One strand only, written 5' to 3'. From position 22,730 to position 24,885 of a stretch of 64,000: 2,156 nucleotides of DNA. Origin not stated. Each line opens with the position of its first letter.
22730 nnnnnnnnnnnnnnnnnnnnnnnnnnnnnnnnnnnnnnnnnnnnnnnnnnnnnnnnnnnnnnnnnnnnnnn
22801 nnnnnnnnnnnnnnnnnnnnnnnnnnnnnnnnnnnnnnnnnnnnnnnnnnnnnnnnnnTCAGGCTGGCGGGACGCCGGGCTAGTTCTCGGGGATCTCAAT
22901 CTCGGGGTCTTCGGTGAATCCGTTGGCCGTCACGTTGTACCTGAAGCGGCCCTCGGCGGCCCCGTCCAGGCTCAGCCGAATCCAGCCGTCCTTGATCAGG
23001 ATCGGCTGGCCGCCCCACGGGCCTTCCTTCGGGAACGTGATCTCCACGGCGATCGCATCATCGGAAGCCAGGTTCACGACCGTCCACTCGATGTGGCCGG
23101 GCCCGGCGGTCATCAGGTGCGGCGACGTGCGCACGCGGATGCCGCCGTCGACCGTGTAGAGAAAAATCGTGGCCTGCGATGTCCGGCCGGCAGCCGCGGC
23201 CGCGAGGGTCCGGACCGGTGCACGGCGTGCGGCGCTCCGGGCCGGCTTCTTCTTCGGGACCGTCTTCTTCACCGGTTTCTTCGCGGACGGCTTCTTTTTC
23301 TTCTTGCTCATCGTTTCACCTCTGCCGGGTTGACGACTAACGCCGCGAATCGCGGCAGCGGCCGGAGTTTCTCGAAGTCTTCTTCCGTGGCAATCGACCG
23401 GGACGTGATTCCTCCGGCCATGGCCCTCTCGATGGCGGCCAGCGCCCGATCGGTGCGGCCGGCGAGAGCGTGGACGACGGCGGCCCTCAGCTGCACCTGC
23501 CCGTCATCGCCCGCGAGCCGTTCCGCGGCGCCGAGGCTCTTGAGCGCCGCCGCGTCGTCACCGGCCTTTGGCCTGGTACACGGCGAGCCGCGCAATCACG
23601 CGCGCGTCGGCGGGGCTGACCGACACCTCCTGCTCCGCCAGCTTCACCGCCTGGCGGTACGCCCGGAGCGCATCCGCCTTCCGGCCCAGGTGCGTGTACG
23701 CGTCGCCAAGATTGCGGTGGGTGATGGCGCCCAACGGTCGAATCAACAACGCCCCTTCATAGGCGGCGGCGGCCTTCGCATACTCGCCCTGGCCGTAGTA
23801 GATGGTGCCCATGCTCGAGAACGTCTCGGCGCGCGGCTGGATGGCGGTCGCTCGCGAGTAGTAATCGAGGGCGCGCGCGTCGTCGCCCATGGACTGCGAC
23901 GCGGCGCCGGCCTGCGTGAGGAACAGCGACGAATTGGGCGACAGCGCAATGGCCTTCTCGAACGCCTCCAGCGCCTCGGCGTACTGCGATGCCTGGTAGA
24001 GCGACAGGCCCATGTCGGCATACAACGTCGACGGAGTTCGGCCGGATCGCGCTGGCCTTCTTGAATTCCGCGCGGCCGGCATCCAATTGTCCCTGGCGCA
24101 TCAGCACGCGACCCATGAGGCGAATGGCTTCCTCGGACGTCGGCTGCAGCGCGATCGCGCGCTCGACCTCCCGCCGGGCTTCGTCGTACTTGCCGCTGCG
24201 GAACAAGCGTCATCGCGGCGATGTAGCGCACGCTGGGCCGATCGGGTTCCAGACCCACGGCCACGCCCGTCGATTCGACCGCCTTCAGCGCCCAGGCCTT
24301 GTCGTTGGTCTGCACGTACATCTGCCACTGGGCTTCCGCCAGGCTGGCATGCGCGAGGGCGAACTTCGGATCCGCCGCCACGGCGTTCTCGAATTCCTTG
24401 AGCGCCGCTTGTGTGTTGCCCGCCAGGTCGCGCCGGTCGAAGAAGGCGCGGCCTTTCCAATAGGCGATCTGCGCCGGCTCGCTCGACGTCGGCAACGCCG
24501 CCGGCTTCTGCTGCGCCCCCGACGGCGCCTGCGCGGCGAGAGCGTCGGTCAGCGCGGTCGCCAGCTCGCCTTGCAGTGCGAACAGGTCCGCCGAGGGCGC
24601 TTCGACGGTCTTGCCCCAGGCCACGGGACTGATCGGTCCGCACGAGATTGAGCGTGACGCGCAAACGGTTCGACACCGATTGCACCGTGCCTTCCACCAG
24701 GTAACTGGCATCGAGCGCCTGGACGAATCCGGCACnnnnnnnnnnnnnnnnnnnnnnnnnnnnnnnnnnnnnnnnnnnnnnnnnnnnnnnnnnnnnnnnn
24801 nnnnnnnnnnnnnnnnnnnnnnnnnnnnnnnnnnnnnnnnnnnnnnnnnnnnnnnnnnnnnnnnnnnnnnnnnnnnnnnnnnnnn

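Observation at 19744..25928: Tandem duplication of a two-gene module: Ser/Thr kinase-TPR plus a small uncharacterised protein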

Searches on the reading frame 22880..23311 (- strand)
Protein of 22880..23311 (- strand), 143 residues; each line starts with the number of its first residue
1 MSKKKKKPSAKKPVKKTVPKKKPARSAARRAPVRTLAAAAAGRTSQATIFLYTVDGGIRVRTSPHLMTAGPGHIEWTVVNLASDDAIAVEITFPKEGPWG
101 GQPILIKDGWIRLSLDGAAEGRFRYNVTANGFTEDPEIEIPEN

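Call 3: search_protein_families(library=pfam, proteins=[window:22880-23311:-], max_evalue=0.1)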
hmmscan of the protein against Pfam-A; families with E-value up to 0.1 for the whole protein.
window:22880-23311:- (143 aa): 0 families

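Call 7: find_homologous_proteins(query=window:22880-23311:-, max_evalue=0.01)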
Query window:22880-23311:- (143 aa): 216 proteins with E <= 0.01 among 397 candidates; the best 120 are listed.
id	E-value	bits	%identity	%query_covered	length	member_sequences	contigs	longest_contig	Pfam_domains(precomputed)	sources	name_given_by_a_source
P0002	6.6e-89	313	100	100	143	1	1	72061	-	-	-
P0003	3.0e-52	194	70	76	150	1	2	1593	-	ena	-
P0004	1.0e-45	173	66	80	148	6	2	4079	-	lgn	-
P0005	1.2e-45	173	68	76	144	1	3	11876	-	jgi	jgi:hypothetical protein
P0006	1.4e-44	170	58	87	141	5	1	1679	-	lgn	-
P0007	1.7e-44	169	65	79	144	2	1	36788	-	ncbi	-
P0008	7.8e-44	167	63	80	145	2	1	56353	-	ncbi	-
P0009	9.3e-44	167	65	76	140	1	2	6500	-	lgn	-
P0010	3.2e-43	165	55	100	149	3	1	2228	-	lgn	-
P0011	5.6e-43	164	59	99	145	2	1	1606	-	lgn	-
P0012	8.3e-43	164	65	74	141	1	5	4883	-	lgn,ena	-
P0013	1.7e-42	163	58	99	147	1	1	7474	-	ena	-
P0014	2.6e-42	162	53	90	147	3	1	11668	-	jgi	jgi:hypothetical protein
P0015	3.4e-42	162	67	73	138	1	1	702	-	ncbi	-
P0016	3.7e-42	162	64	77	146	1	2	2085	-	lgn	-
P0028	7.4e-41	158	65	70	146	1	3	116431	-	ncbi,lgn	-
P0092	4.6e-35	139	60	87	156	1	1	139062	-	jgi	jgi:hypothetical protein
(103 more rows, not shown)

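Call 9: find_encoding_contigs(protein=P0028, flank=8000, max_places=2)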
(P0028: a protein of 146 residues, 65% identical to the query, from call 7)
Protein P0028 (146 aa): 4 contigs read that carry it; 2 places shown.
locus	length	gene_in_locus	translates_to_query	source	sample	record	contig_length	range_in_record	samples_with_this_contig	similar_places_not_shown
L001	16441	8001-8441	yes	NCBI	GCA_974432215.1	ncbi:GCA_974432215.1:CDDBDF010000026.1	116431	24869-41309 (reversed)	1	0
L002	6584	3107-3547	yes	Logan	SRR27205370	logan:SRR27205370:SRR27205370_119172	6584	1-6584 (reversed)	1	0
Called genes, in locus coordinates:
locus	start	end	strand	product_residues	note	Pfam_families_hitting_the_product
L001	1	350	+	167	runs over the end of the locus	-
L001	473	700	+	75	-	-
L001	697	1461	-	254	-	PF05050:Methyltransf_21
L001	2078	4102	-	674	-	PF04879:Molybdop_Fe4S4, PF00384:Molybdopterin, PF01568:Molydop_binding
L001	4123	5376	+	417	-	PF00070:Pyr_redox (weak), PF01134:GIDA (faint), PF01266:DAO (faint), PF01494:FAD_binding_3 (faint), PF07992:Pyr_redox_2, PF13450:NAD_binding_8 (weak), PF00070:Pyr_redox, PF22366:NDH2_C, +3 more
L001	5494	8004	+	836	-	PF00069:Pkinase, PF07714:PK_Tyr_Ser-Thr, PF21033:RMD1-3 (faint), PF13428:TPR_14 (faint), PF14559:TPR_19 (weak), PF13432:TPR_16 (weak), PF13424:TPR_12, PF13432:TPR_16, +12 more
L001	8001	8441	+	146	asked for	-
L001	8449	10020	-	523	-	PF07969:Amidohydro_3, PF01979:Amidohydro_1 (weak)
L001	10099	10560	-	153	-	PF13302:Acetyltransf_3 (weak), PF13527:Acetyltransf_9 (weak), PF00583:Acetyltransf_1, PF13673:Acetyltransf_10, PF13508:Acetyltransf_7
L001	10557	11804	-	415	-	PF04551:GcpE, PF26540:GcpE_C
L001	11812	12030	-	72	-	-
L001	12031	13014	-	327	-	PF01408:GFO_IDH_MocA, PF22725:GFO_IDH_MocA_C3, PF02894:GFO_IDH_MocA_C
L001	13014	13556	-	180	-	PF07609:DUF1572, PF04978:MST, PF12867:DinB_2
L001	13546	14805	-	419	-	PF00860:Xan_ur_permease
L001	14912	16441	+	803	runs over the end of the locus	PF12704:MacB_PCD, PF02687:FtsX, PF12704:MacB_PCD, PF02687:FtsX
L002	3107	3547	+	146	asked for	-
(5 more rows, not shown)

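Call 10: find_encoding_contigs(protein=P0092, flank=8000, max_places=2)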
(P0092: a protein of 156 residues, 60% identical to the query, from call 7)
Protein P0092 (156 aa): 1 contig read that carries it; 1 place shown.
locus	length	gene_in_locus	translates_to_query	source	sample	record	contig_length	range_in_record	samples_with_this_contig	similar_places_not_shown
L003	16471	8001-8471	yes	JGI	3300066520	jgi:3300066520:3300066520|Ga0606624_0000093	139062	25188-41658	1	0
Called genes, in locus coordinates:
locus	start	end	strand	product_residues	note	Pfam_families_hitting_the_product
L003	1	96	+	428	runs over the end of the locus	PF13535:ATP-grasp_4, PF18603:LAL_C2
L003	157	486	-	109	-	PF04362:Iron_traffic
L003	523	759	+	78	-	-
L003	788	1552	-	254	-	PF05050:Methyltransf_21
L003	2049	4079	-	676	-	PF04879:Molybdop_Fe4S4, PF00384:Molybdopterin, PF01568:Molydop_binding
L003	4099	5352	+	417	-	PF01266:DAO (faint), PF03486:HI0933_like (faint), PF07992:Pyr_redox_2, PF13450:NAD_binding_8 (weak), PF13454:NAD_binding_9 (faint), PF13738:Pyr_redox_3 (faint), PF00070:Pyr_redox, PF22366:NDH2_C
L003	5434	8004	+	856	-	PF00069:Pkinase, PF07714:PK_Tyr_Ser-Thr, PF12895:ANAPC3 (weak), PF13432:TPR_16, PF14559:TPR_19 (weak), PF13414:TPR_11 (weak), PF13424:TPR_12, PF13432:TPR_16, +14 more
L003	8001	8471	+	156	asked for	-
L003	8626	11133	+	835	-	PF00069:Pkinase, PF07714:PK_Tyr_Ser-Thr, PF13414:TPR_11 (weak), PF13414:TPR_11 (weak), PF13424:TPR_12 (weak), PF13432:TPR_16, PF14559:TPR_19, PF00515:TPR_1, +21 more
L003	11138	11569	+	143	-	-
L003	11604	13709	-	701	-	-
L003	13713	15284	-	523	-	PF07969:Amidohydro_3, PF01979:Amidohydro_1 (weak)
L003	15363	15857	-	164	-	PF13302:Acetyltransf_3 (weak), PF00583:Acetyltransf_1, PF13673:Acetyltransf_10, PF13508:Acetyltransf_7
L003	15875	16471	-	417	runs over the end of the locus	PF04551:GcpE, PF26540:GcpE_C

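Call 19: find_related_loci(query=A1, collection=genome_contigs, flank=8000)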
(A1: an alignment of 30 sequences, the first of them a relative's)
Query A1 (143 aa) in genome_contigs; peptide patterns used: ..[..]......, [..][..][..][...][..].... (x = any residue, [..] = any of these).
228 stretches matched a pattern; 17 encode a relative of the query (tblastn E <= 1e-3); 17 distinct loci.
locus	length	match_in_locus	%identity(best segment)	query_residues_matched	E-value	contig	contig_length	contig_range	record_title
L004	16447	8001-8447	56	1-143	8e-46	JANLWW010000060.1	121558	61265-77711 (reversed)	MAG: Acidobacteriota bacterium isolate OTE_20_metabat_232 OTE_20_k141_3310161, whole genome shotgun sequence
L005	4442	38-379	64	29-142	2e-45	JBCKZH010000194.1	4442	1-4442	Vicinamibacterales bacterium isolate SLM_MC1B_68-P02 Node_194_length_4442_cov_12.211249, whole genome shotgun sequence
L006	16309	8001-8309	66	41-143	3e-42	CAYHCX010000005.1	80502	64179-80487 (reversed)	MAG TPA_asm: uncultured Acidobacterium sp. isolate ERP119702_co1_188 genome assembly, contig: NODE_195_length_80502_cov_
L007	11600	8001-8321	61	36-142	7e-41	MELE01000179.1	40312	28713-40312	MAG: Acidobacteria bacterium RIFCSPLOWO2_12_FULL_67_14b rifcsplowo2_12_scaffold_4647, whole genome shotgun sequence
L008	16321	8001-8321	63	35-142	1e-40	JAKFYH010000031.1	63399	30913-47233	MAG: Acidobacteria bacterium isolate ND5_Bin_50 ND5_0000360, whole genome shotgun sequence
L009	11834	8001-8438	49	16-143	6e-40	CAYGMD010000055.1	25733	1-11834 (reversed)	MAG TPA_asm: uncultured Acidobacterium sp. isolate ERP113451_co6_2 genome assembly, contig: NODE_523_length_25733_cov_12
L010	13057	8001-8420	55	6-142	7e-37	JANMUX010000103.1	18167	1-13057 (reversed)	MAG: Acidobacteriota bacterium isolate SOY_1_B_metabat.173 SOY_1_B_k141_5030789, whole genome shotgun sequence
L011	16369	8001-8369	59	15-142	1e-34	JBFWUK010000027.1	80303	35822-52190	MAG: Vicinamibacterales bacterium isolate CA_2019_TPBF_69 NODE_2519_length_80303_cov_17.780059_TPBF, whole genome shotgu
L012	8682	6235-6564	54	32-142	2e-33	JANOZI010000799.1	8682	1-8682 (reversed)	MAG: Acidobacteriota bacterium isolate VAR_79_metabat_490 VAR_79_k141_129469, whole genome shotgun sequence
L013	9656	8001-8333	49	32-143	7e-32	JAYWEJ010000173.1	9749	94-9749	MAG: Acidimicrobiia bacterium isolate GL97_UP_metabat_53_sub GL97_UP_metabat_53_sub_172, whole genome shotgun sequence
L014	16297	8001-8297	65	43-142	1e-31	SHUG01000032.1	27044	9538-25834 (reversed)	MAG: Acidobacteria bacterium isolate Baikal-deep-G12 BACOMB-C8170, whole genome shotgun sequence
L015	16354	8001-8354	47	21-143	5e-29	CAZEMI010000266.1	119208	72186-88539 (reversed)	MAG TPA_asm: uncultured Acidobacterium sp. isolate binchicken_co31_34 genome assembly, contig: k141_3371835, whole genom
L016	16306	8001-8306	48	41-143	3e-27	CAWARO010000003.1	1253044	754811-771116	MAG: uncultured Acidimicrobiia bacterium isolate MFD02840.bin.1.22 genome assembly, contig: contig_3354, whole genome sh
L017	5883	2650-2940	48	46-143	9e-27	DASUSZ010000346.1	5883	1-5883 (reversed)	MAG TPA_asm: Vicinamibacterales bacterium isolate SMAG_U1749 k141_1928834, whole genome shotgun sequence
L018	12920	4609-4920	47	39-142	4e-26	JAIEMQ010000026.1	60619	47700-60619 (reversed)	MAG: Cyanobacteriota bacterium isolate co.spades.CONCOCT.2.5kb_103 c_000000000144, whole genome shotgun sequence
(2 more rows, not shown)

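Call 36: predict_structure(alignment_id=A1)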
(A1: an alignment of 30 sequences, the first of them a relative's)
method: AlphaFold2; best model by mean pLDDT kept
length: 143 residues; sequences in the alignment: 30
mean_pLDDT: 80.3   pTM: 0.66
mean pLDDT of the five models: 80.3, 79.6, 77.0, 76.8, 76.8
residues with pLDDT >= 90: 95; 70-90: 6; 50-70: 5; < 50: 37
segments of 3 or more residues with pLDDT < 50: 1-3, 5-38
pLDDT, mean of each block of 10 residues (from residue 1): 43 42 43 49 90 95 95 96 95 95 95 95 97 97 78
secondary structure, 60 per line:
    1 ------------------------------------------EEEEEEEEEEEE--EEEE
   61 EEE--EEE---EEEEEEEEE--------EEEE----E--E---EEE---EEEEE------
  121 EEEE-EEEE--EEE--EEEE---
elements in order: E43-54 E57-63 E66-68 E72-80 E89-92 E104-106 E110-114 E121-124 E126-129 E132-134 E137-140

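Call 39: fold_search(model_id=the predicted structure, library=pdb)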
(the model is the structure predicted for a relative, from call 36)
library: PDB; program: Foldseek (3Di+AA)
matches with E <= 10: 1437; with E <= 0.001: 16
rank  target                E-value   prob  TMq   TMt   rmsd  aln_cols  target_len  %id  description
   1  3njm                  1.3e-04  1.00  0.45  0.51   4.8       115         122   15  P117A mutant of SO1698 protein, an aspartic peptidase from Shewanella oneidensis. (released 2010-07-21)
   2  3njk                  1.6e-04  1.00  0.48  0.54   4.4       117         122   14  D116A mutant of SO1698 protein, an aspartic peptidase from Shewanella oneidensis, at pH5.5 (released 2010-07-21)
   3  3nji_A                1.6e-04  1.00  0.45  0.52   4.6       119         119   14  S114A mutant of SO1698 protein, an aspartic peptidase from Shewanella oneidensis. (released 2010-09-22)
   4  1pzc                  2.3e-04  1.00  0.41  0.47   4.4       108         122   16  APO-PSEUDOAZURIN (METAL FREE PROTEIN) (released 1995-09-15)
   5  3njh_A                4.1e-04  1.00  0.51  0.58   4.5       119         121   12  D37A mutant of SO1698 protein, an aspartic peptidase from Shewanella oneidensis. (released 2010-07-14)
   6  7aq0_B                4.1e-04  1.00  0.33  0.10  10.8       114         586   14  Pseudomonas stutzeri nitrous oxide reductase mutant, D576A/S550A (released 2021-01-13)
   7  1fwx_D                4.6e-04  1.00  0.41  0.12   4.8       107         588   13  CRYSTAL STRUCTURE OF NITROUS OXIDE REDUCTASE FROM P. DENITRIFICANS (released 2001-09-25)
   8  7aq2_B                5.1e-04  1.00  0.37  0.11  10.6       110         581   14  Pseudomonas stutzeri nitrous oxide reductase mutant, H583A (released 2021-01-13)
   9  3sbp_G                5.1e-04  1.00  0.36  0.11  10.8       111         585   11  Pseudomonas stutzeri nitrous oxide reductase, P1 crystal form (released 2011-08-10)
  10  4bwu_A                5.4e-04  1.00  0.42  0.47   4.6       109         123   17  Three-dimensional structure of the K109A mutant of Paracoccus pantotrophus pseudoazurin at pH 5.5 (released 2014-07-16)
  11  7apy_B                5.4e-04  1.00  0.33  0.10  10.8       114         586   14  Pseudomonas stutzeri nitrous oxide reductase mutant, D576A (released 2021-01-13)
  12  7apy_A                5.8e-04  1.00  0.33  0.10  10.8       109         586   14  Pseudomonas stutzeri nitrous oxide reductase mutant, D576A (released 2021-01-13)
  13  7aq0_A                6.1e-04  1.00  0.33  0.10  10.8       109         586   14  Pseudomonas stutzeri nitrous oxide reductase mutant, D576A/S550A (released 2021-01-13)
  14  7aq8_B                7.7e-04  1.00  0.35  0.11  10.5       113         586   14  Pseudomonas stutzeri nitrous oxide reductase mutant, H583Y/D576A (released 2021-01-13)
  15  6y6y_A                9.7e-04  1.00  0.36  0.11  10.1       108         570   12  Pseudomonas stutzeri nitrous oxide reductase mutant, H129A (released 2021-01-27)
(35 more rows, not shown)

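Call 41: search_solved_structures(query=A1, max_evalue=10, show_alignments=5)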
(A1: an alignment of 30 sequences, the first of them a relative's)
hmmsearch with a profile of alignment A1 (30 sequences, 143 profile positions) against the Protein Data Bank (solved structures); distinct sequences matched with E-value up to 10: 5.
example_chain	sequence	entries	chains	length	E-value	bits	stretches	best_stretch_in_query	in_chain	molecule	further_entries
5mbl_B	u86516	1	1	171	0.7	13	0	64-90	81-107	DARPin 81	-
2qz7_A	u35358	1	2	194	1.1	12.4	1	86-139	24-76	Uncharacterized protein SCO6318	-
2kln_A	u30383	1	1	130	1.6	11.8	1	67-90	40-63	PROBABLE SULPHATE-TRANSPORT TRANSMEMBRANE PROTEIN, COG0659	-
2gpt_A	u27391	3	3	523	1.7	11.8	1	105-139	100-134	3-dehydroquinate dehydratase/ shikimate 5-dehydrogenase | Bifunctional 3-dehydroquinate dehydratase/shikimate dehydrogenase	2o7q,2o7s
6bmb_A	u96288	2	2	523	1.7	11.8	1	105-139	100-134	Bifunctional 3-dehydroquinate dehydratase/shikimate dehydrogenase, chloroplastic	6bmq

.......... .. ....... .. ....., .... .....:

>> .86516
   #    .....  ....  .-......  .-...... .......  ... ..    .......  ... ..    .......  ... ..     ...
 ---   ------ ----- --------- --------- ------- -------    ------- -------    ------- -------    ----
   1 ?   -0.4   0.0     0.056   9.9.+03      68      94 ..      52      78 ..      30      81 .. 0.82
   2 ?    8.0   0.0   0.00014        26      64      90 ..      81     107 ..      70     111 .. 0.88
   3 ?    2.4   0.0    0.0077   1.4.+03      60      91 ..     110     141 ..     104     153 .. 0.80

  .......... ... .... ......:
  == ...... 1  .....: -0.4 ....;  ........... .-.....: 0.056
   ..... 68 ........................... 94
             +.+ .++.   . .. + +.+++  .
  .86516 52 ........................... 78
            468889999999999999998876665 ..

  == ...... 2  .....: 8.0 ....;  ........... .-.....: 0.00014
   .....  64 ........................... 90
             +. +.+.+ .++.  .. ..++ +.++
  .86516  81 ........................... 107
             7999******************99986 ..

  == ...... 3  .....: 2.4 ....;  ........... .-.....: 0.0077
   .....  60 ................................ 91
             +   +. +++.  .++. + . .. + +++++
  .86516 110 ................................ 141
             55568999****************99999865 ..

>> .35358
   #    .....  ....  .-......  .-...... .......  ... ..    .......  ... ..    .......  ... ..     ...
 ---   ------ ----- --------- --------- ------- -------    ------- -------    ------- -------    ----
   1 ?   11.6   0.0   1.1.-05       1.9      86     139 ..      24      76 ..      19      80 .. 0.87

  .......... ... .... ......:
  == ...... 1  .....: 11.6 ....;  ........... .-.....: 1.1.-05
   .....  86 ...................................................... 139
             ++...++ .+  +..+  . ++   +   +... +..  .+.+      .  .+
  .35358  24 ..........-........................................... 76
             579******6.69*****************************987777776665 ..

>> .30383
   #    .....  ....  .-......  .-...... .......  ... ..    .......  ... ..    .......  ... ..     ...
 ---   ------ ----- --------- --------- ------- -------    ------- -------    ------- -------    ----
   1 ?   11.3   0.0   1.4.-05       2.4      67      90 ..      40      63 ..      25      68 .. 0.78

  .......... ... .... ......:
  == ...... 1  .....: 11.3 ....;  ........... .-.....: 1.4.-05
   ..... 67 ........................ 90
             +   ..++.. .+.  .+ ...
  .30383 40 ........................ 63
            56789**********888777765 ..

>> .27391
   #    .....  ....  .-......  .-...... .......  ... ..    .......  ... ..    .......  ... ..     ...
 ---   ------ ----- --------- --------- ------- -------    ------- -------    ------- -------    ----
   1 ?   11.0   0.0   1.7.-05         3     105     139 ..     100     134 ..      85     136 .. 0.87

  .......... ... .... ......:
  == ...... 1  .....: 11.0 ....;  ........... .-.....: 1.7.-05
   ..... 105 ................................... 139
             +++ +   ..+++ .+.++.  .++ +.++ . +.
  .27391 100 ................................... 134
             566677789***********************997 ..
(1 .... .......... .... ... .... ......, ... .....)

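Call 46: search_protein_families(library=pfam, alignment_id=A1, max_evalue=10)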
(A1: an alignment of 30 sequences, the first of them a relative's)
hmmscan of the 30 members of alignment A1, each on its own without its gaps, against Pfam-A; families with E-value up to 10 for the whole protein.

A. member 1, P0002 (143 aa): 0 families

B. families by the number of members that match (of 30 scanned): 4 families
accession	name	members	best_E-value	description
PF13620.12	CarboxypepD_reg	11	0.0088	Carboxypeptidase regulatory-like domain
PF07382.16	HC2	4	0.04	Histone H1-like nucleoprotein HC2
PF20069.4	DUF6465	2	0.075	Family of unknown function (DUF6465)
PF17789.7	MG4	1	0.15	Macroglobulin domain MG4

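Call 74: search_protein_families(library=ncbifam, proteins=[window:22880-23311:-], max_evalue=0.01)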
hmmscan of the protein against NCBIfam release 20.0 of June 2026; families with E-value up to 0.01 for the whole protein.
window:22880-23311:- (143 aa): 0 families

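Call 94: search_protein_families(library=padloc, proteins=[window:22880-23311:-], max_evalue=0.01)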
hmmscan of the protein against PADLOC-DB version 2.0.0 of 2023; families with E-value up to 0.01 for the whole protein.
window:22880-23311:- (143 aa): 0 families

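Call 100: search_protein_families(library=pfam, proteins=[L003:11604-13709:-], max_evalue=0.001)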
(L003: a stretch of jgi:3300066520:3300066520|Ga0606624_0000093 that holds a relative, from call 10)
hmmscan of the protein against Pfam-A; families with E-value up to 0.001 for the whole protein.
L003:11604-13709:- (701 aa): 0 families

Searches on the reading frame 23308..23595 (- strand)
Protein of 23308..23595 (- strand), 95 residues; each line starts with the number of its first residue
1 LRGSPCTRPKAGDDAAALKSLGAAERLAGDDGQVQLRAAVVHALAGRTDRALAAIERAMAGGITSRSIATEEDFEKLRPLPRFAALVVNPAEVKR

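Call 3: search_protein_families(library=pfam, proteins=[window:23308-23595:-], max_evalue=0.1)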
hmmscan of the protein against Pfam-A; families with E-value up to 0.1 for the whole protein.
window:23308-23595:- (95 aa): 3 families
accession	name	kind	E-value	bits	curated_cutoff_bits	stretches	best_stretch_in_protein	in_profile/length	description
PF13432.12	TPR_16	-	0.0088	16.9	32.7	1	11-58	10-57/65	Tetratricopeptide repeat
PF17042.10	NBD_C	-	0.014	16.3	28.3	1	21-87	80-142/168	Nucleotide-binding C-terminal domain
PF14559.12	TPR_19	-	0.075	13.8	25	1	11-58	4-51/68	Tetratricopeptide repeat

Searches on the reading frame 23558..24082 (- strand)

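Call 3: search_protein_families(library=pfam, proteins=[window:23558-24082:-], max_evalue=0.1)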
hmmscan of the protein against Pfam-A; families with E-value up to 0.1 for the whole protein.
window:23558-24082:- (174 aa): 22 families
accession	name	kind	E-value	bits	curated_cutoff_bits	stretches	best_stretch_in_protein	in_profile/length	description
PF07719.23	TPR_2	-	6.2e-25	85.7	27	4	20-50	3-33/34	Tetratricopeptide repeat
PF00515.34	TPR_1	-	1.4e-24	85.3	27.8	3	21-50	4-33/34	Tetratricopeptide repeat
PF13181.12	TPR_8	-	1.7e-15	56.2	25.7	3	124-151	6-33/34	Tetratricopeptide repeat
PF13424.12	TPR_12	-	4.6e-15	56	30.1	3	85-151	3-77/77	Tetratricopeptide repeat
PF13432.12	TPR_16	-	1e-14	55.1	32.7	2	91-151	3-63/65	Tetratricopeptide repeat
PF13414.12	TPR_11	-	1.1e-13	51.1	26.8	3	92-132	1-41/42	TPR repeat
PF13374.12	TPR_10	-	1.4e-12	47.6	27.5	3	124-152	7-35/42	Tetratricopeptide repeat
PF13176.12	TPR_7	-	1.6e-11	43.8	27.9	2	122-151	2-31/36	Tetratricopeptide repeat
PF13428.12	TPR_14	-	3.3e-10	40.1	23.5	2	20-59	3-42/44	Tetratricopeptide repeat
PF13371.12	TPR_9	-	1.3e-09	38.3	35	3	94-165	4-70/73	Tetratricopeptide repeat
PF03704.23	BTAD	-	4.6e-09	37.2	22.1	1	94-159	71-136/146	Bacterial transcriptional activator domain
PF13174.12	TPR_6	-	6.2e-09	36.4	26.3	1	24-51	6-33/33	Tetratricopeptide repeat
PF14559.12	TPR_19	-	1.3e-08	35.4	25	2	28-84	1-57/68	Tetratricopeptide repeat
PF13431.12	TPR_17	-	1.7e-07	31.4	24.4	1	40-72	1-33/34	Tetratricopeptide repeat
PF23914.1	TPR_CcmH_CycH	-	3.9e-07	30.5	42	1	30-110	62-146/158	Cytochrome c-type biogenesis protein H TPR domain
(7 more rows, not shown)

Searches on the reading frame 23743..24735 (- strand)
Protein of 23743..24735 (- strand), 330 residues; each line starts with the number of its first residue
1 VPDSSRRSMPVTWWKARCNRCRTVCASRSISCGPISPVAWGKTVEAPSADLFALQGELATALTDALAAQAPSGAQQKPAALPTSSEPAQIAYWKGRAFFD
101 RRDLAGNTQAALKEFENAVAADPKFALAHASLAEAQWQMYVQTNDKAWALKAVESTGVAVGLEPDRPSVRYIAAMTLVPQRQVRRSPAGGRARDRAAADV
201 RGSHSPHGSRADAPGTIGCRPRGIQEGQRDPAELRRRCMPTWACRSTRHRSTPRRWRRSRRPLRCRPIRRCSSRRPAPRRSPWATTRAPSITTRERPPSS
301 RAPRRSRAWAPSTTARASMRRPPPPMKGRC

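Call 3: search_protein_families(library=pfam, proteins=[window:23743-24735:-], max_evalue=0.1)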
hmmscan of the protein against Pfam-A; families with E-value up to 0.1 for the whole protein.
window:23743-24735:- (330 aa): 3 families
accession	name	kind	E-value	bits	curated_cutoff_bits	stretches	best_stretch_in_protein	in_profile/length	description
PF13414.12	TPR_11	-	8.6e-05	22.6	26.8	1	106-139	8-41/42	TPR repeat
PF14559.12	TPR_19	-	0.0023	18.7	25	1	105-138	4-37/68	Tetratricopeptide repeat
PF13432.12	TPR_16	-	0.022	15.6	32.7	1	105-138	10-43/65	Tetratricopeptide repeat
